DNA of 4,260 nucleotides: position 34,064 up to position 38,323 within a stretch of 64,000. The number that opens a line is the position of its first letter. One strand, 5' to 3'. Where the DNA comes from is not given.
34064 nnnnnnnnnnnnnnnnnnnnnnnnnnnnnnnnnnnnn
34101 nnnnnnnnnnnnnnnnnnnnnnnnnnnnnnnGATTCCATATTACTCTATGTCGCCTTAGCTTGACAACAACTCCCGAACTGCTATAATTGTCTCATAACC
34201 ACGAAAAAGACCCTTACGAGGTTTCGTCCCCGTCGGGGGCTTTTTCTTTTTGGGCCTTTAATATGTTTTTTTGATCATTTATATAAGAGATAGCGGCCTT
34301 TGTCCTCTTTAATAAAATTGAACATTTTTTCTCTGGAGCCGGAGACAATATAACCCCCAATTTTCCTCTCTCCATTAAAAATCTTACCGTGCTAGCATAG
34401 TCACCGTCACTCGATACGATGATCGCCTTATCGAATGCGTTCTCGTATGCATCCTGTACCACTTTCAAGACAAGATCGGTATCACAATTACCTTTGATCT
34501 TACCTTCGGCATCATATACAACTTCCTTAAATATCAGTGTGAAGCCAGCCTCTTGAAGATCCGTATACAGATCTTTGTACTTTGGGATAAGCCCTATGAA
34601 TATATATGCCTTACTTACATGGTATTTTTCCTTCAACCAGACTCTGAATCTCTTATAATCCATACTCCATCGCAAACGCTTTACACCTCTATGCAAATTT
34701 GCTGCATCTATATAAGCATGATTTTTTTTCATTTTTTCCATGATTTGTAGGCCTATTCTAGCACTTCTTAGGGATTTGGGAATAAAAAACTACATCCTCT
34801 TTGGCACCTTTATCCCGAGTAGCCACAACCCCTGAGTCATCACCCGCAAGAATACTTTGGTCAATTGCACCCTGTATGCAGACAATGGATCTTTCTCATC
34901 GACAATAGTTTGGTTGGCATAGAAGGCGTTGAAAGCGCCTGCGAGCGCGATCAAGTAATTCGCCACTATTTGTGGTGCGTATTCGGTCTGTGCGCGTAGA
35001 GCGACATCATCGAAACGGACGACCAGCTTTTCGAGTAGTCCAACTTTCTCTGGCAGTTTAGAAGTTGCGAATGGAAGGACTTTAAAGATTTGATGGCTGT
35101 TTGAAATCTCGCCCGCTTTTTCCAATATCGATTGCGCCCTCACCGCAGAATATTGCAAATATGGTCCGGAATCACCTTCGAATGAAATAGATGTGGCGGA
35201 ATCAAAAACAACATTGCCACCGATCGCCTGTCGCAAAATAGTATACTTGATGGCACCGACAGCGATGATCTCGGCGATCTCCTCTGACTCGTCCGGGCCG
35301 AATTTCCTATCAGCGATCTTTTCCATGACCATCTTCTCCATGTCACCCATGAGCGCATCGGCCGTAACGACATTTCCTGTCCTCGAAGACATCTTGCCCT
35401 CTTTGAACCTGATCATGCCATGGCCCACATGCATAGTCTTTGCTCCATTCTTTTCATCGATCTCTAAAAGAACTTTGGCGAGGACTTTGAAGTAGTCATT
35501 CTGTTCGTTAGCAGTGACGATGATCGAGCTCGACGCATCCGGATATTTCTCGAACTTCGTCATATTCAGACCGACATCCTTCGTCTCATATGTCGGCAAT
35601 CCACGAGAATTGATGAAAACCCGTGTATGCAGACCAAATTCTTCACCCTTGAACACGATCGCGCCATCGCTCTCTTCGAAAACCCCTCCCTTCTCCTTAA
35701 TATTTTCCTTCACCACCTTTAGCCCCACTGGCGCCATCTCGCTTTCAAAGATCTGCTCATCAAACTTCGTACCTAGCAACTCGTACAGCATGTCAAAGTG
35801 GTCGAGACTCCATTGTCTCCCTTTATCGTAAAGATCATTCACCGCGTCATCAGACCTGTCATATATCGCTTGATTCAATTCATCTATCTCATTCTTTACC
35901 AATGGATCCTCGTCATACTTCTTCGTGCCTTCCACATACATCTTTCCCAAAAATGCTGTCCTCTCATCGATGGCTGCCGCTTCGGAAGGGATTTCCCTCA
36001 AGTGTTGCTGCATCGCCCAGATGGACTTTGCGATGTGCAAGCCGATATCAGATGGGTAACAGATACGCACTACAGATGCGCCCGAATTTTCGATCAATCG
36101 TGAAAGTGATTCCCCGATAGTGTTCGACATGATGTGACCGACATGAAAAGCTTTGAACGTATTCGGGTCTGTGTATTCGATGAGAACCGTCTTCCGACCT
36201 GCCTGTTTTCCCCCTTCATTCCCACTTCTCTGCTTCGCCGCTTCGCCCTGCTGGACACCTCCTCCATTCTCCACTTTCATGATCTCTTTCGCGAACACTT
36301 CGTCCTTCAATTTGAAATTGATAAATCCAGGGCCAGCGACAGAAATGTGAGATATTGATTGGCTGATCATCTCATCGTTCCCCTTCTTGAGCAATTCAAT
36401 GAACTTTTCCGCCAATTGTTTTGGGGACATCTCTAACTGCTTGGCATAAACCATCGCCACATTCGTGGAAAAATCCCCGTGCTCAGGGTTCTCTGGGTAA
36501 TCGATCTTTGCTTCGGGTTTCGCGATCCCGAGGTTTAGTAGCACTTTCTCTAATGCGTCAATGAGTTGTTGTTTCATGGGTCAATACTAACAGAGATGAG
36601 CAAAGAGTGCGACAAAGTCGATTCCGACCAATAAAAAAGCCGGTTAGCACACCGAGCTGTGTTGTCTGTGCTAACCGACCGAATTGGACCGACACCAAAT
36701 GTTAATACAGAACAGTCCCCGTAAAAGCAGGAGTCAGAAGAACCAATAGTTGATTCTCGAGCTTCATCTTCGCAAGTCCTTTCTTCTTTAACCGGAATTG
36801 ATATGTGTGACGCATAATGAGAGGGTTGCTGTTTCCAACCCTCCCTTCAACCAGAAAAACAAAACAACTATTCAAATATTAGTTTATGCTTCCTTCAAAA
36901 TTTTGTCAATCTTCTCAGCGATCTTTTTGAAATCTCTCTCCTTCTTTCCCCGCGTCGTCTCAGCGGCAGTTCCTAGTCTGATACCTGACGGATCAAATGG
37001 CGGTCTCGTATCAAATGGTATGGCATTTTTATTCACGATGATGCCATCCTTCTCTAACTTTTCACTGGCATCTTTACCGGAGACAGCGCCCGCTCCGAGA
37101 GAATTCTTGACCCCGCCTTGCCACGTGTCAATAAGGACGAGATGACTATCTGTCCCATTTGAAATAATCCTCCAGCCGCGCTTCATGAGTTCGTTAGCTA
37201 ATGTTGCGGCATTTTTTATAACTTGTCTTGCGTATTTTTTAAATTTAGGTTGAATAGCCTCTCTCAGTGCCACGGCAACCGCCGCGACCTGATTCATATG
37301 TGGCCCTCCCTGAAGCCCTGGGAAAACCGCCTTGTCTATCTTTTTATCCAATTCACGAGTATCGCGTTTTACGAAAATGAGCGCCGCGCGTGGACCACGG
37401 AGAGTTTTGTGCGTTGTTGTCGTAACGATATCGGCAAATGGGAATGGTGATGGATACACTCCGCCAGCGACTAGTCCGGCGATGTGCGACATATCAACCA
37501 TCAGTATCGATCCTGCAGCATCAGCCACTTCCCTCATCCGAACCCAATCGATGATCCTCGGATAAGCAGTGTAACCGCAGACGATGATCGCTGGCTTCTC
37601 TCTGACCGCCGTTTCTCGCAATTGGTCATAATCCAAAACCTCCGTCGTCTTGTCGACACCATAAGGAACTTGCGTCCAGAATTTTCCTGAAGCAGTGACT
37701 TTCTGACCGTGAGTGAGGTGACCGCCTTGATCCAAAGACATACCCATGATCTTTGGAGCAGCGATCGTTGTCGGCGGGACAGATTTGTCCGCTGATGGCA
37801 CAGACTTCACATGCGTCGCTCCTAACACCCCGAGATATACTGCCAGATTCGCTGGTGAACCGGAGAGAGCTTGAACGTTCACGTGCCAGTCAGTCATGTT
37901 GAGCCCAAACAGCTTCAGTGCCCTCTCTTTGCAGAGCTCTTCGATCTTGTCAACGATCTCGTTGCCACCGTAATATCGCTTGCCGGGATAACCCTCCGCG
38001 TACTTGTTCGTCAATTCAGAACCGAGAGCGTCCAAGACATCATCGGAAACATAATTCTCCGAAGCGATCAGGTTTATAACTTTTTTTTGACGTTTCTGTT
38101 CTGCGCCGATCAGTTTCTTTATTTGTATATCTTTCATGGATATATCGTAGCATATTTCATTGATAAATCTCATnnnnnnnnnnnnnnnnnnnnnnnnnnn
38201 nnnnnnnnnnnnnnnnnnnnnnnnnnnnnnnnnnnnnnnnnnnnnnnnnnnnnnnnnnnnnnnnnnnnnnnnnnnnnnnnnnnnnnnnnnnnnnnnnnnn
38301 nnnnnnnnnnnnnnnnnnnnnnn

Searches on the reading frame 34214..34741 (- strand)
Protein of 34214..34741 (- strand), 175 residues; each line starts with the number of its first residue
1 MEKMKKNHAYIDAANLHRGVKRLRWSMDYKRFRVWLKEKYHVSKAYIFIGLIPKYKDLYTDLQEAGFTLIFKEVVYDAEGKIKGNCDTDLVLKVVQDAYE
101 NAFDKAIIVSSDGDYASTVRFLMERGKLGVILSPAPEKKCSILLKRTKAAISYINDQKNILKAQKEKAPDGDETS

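Call 11: search_protein_families(library=pfam, proteins=[window:34214-34741:-])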
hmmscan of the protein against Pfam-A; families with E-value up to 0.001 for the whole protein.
window:34214-34741:- (175 aa): 1 family
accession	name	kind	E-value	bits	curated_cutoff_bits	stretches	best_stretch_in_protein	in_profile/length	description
PF01936.24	NYN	-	7.5e-16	59.4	24.2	1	10-139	5-129/145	NYN domain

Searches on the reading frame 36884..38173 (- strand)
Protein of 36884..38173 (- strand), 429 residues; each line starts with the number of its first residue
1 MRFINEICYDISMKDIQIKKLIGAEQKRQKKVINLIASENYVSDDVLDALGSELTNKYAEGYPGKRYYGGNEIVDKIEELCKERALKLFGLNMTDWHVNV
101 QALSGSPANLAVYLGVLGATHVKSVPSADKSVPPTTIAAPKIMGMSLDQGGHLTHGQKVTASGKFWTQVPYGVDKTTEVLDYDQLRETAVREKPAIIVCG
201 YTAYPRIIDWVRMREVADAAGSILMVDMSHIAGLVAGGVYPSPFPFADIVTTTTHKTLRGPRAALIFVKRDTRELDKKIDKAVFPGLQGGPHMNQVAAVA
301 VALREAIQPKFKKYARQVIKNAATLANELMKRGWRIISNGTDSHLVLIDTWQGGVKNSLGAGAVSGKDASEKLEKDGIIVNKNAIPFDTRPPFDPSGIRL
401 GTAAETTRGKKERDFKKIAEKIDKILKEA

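Call 16: find_related_loci(query=window:36884-38137:-, collection=genome_contigs, flank=4000)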
Query window:36884-38137:- (417 aa) in genome_contigs; peptide patterns used: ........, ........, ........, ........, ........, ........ (x = any residue, [..] = any of these).
486 stretches matched a pattern; 382 encode a relative of the query (tblastn E <= 1e-3); the best 80 are kept; 80 distinct loci.
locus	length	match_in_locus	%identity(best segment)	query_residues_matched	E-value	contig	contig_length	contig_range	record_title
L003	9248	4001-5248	85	1-415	0e+0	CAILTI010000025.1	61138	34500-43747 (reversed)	uncultured bacterium isolate MJ-time_bin-2460 genome assembly, contig: bin-2460:25/60, whole genome shotgun sequence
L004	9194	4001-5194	80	1-417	0e+0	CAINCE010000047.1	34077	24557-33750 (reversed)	uncultured bacterium isolate KR5_bin-306 genome assembly, contig: bin-306:47/77, whole genome shotgun sequence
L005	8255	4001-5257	76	1-416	0e+0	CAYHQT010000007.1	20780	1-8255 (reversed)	MAG TPA_asm: uncultured Candidatus Saccharibacteria bacterium isolate ERP119705_co14_62 genome assembly, contig: NODE_24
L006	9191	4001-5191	78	1-416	0e+0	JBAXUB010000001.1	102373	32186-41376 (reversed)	MAG: Candidatus Taylorbacteria bacterium isolate ELA650 MAG650_1, whole genome shotgun sequence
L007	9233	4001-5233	76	1-415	0e+0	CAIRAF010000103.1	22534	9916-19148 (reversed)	uncultured bacterium isolate T7-022_bin-281 genome assembly, contig: bin-281:103/111, whole genome shotgun sequence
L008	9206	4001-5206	76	1-415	0e+0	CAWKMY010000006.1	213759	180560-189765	MAG: uncultured bacterium isolate MFD01223.bin.2.47 genome assembly, contig: contig_8201, whole genome shotgun sequence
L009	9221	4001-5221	76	1-416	0e+0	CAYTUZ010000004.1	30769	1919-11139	MAG TPA_asm: uncultured Candidatus Saccharibacteria bacterium isolate binchicken_co50_16 genome assembly, contig: NODE_1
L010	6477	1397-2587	76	1-416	0e+0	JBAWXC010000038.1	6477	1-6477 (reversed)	MAG: Candidatus Taylorbacteria bacterium isolate ELA053 MAG053_38, whole genome shotgun sequence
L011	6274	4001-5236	76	1-416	0e+0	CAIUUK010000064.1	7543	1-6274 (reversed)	uncultured bacterium isolate VK3_bin-1048 genome assembly, contig: bin-1048:64/69, whole genome shotgun sequence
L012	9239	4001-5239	75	1-417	0e+0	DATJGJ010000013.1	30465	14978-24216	MAG TPA_asm: Candidatus Paceibacterota bacterium isolate SMAG_U15483 k141_324945, whole genome shotgun sequence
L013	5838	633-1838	76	1-416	0e+0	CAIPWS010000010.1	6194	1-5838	uncultured bacterium isolate Umea2p3_bin-1408 genome assembly, contig: bin-1408:010/148, whole genome shotgun sequence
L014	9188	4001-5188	76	1-415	0e+0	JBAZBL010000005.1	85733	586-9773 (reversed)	MAG: Candidatus Paceibacterota bacterium isolate SO_2017_GW1_111 NODE_1708_length_85733_cov_1.515969_OW334_2017, whole g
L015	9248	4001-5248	74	1-416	0e+0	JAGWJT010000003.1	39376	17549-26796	MAG: Patescibacteria group bacterium isolate REEB144 contig-150_1034, whole genome shotgun sequence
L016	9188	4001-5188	76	1-415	0e+0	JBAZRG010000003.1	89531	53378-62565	MAG: Candidatus Paceibacterota bacterium isolate SO_2017_GW1_142 NODE_1602_length_89531_cov_3.214722_OW334_2017, whole g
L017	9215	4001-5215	74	1-416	0e+0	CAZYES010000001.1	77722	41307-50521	MAG TPA_asm: uncultured Candidatus Saccharibacteria bacterium isolate binchicken_co153_50 genome assembly, contig: NODE_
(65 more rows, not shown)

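Call 26: find_homologous_proteins(query=window:36884-38173:-, max_evalue=1e-150)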
Query window:36884-38173:- (429 aa): 4190 proteins with E <= 1e-150 among 8000 candidates; the best 120 are listed.
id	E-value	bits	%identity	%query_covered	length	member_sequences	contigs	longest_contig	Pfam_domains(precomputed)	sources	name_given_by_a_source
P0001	2.7e-276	934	100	97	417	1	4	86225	PF00464.26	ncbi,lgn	-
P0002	4.4e-233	791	84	97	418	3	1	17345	PF00464.26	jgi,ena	-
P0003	4.0e-231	785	84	97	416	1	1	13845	PF00464.26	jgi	jgi:glycine hydroxymethyltransferase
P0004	1.5e-218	744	81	97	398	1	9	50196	PF00464.26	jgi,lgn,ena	jgi:glycine hydroxymethyltransferase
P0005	6.3e-215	732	79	97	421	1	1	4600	PF00464.26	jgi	-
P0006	7.3e-215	731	79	97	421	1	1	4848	PF00464.26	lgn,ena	-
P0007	1.0e-212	724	80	97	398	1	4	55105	PF00464.26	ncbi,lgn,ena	-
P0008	1.5e-212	724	76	97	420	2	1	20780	PF00464.26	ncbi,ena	-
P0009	1.4e-211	721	78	97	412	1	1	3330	PF00464.26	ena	-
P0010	1.5e-211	721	80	97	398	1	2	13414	PF00464.26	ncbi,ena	-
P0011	2.2e-211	720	77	97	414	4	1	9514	PF00464.26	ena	-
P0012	2.3e-211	720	77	97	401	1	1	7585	PF00464.26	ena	-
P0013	1.2e-210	718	79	97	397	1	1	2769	PF00464.26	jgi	jgi:glycine hydroxymethyltransferase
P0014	2.3e-210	717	75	99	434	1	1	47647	PF00464.26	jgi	jgi:glycine hydroxymethyltransferase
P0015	6.5e-210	715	78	97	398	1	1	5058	PF00464.26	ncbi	-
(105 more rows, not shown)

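Call 27: find_encoding_contigs(protein=P0002, flank=3000, max_places=4)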
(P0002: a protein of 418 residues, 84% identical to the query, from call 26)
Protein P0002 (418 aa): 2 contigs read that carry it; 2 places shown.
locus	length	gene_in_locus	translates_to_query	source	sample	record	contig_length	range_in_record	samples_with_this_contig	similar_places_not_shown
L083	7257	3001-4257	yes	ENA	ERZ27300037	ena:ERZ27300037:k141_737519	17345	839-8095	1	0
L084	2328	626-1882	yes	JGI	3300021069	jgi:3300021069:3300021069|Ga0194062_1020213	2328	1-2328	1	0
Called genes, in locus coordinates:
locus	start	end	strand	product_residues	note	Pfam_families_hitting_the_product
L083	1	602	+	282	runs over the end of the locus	PF00383:dCMP_cyt_deam_1, PF14437:MafB19-deam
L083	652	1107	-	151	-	-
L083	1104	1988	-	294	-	PF00303:Thymidylat_synt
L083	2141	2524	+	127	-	PF00692:dUTPase, PF22769:DCD (weak)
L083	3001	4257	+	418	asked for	PF00464:SHMT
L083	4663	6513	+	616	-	PF03485:Arg_tRNA_synt_N, PF00750:tRNA-synt_1d, PF05746:DALR_1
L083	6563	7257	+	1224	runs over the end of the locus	PF00133:tRNA-synt_1, PF00300:His_Phos_1, PF00133:tRNA-synt_1, PF09334:tRNA-synt_1g (weak), PF08264:Anticodon_1, PF19302:DUF5915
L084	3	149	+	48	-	?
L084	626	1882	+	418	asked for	PF00464:SHMT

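Call 28: find_encoding_contigs(protein=P0003, flank=3000, max_places=4)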
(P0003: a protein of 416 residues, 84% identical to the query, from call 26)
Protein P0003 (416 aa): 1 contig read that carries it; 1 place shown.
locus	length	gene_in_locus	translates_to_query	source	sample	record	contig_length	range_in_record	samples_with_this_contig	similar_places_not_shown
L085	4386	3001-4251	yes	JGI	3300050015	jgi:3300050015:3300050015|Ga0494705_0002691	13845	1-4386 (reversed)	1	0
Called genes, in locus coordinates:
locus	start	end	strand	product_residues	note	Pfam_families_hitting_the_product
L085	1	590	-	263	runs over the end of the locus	PF00303:Thymidylat_synt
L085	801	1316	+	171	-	PF00383:dCMP_cyt_deam_1, PF14437:MafB19-deam (faint)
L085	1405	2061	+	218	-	PF01712:dNK (weak), PF02223:Thymidylate_kin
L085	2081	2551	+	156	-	PF00692:dUTPase, PF22769:DCD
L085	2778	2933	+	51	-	-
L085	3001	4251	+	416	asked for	PF00464:SHMT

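Call 29: find_encoding_contigs(protein=P0004, flank=3000, max_places=4)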
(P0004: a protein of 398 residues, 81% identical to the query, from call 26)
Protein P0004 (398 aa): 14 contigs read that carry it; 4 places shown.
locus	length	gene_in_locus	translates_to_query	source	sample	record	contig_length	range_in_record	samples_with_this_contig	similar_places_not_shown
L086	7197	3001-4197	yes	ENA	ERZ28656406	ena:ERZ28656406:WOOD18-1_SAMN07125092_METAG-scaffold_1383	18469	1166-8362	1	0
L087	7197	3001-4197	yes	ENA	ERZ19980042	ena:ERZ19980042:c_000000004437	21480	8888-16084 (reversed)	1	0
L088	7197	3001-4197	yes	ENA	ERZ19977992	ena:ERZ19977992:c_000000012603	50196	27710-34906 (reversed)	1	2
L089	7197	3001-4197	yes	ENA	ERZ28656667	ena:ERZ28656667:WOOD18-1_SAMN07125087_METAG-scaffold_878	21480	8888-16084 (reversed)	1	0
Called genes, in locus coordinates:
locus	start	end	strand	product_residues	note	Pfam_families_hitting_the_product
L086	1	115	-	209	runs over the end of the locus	PF06559:DCD_N, PF22769:DCD, PF00692:dUTPase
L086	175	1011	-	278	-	PF00303:Thymidylat_synt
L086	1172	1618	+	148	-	PF00383:dCMP_cyt_deam_1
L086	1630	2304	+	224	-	PF02223:Thymidylate_kin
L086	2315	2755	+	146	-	PF00692:dUTPase, PF22769:DCD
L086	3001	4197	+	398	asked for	PF00464:SHMT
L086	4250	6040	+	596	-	PF03485:Arg_tRNA_synt_N, PF00750:tRNA-synt_1d, PF05746:DALR_1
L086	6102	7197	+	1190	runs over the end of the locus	PF00133:tRNA-synt_1, PF00300:His_Phos_1, PF00133:tRNA-synt_1, PF09334:tRNA-synt_1g (weak), PF08264:Anticodon_1, PF19302:DUF5915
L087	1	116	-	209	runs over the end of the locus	PF06559:DCD_N, PF22769:DCD, PF00692:dUTPase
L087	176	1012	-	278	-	PF00303:Thymidylat_synt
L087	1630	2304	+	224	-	PF02223:Thymidylate_kin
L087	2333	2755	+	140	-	PF00692:dUTPase, PF22769:DCD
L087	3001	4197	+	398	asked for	PF00464:SHMT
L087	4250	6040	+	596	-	PF03485:Arg_tRNA_synt_N, PF00750:tRNA-synt_1d, PF05746:DALR_1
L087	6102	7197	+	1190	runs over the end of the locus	PF00133:tRNA-synt_1, PF00300:His_Phos_1, PF00133:tRNA-synt_1, PF09334:tRNA-synt_1g (weak), PF08264:Anticodon_1, PF19302:DUF5915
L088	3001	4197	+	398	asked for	PF00464:SHMT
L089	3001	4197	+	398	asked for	PF00464:SHMT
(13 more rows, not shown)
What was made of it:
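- Relatives have dut (127-156 aa) exactly between tmk and the RNA (calls 27-29).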

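Call 54: find_encoding_contigs(protein=P0005, flank=2500, max_places=3)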
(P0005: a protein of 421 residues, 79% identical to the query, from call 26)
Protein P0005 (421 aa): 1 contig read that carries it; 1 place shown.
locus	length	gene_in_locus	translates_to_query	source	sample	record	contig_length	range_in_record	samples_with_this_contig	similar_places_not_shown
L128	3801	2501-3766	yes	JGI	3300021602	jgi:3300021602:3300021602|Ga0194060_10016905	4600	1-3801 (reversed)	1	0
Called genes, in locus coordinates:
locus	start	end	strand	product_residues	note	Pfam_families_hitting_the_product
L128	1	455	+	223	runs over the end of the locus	PF01928:CYTH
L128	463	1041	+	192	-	PF22769:DCD, PF00692:dUTPase (faint)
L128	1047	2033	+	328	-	PF00303:Thymidylat_synt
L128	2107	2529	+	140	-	PF22769:DCD, PF00692:dUTPase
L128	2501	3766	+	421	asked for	PF00464:SHMT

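Call 55: find_encoding_contigs(protein=P0006, flank=2500, max_places=3)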
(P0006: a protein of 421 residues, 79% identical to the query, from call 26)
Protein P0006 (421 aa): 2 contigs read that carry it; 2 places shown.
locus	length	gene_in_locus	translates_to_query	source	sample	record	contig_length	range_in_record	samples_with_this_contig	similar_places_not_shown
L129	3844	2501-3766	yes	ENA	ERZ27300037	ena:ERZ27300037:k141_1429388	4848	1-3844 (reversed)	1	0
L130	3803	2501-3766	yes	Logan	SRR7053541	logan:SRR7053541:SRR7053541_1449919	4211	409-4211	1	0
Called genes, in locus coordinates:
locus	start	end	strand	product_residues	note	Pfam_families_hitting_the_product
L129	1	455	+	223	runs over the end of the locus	PF01928:CYTH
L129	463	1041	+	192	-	PF22769:DCD, PF00692:dUTPase (faint)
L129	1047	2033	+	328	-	PF00303:Thymidylat_synt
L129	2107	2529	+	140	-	PF22769:DCD, PF00692:dUTPase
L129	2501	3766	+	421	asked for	PF00464:SHMT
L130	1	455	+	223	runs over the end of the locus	PF01928:CYTH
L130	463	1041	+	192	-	PF22769:DCD, PF00692:dUTPase (faint)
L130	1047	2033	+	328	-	PF00303:Thymidylat_synt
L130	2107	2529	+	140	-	PF22769:DCD, PF00692:dUTPase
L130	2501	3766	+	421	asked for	PF00464:SHMT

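Call 56: find_encoding_contigs(protein=P0009, flank=2500, max_places=3)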
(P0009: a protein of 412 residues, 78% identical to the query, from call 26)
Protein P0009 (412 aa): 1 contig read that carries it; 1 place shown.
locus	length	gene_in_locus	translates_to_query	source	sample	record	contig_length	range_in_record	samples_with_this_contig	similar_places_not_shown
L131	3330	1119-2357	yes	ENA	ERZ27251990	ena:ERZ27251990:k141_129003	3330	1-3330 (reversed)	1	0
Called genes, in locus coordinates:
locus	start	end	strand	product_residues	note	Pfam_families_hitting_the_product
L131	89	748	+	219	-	PF02223:Thymidylate_kin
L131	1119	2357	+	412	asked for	PF00464:SHMT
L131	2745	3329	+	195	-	?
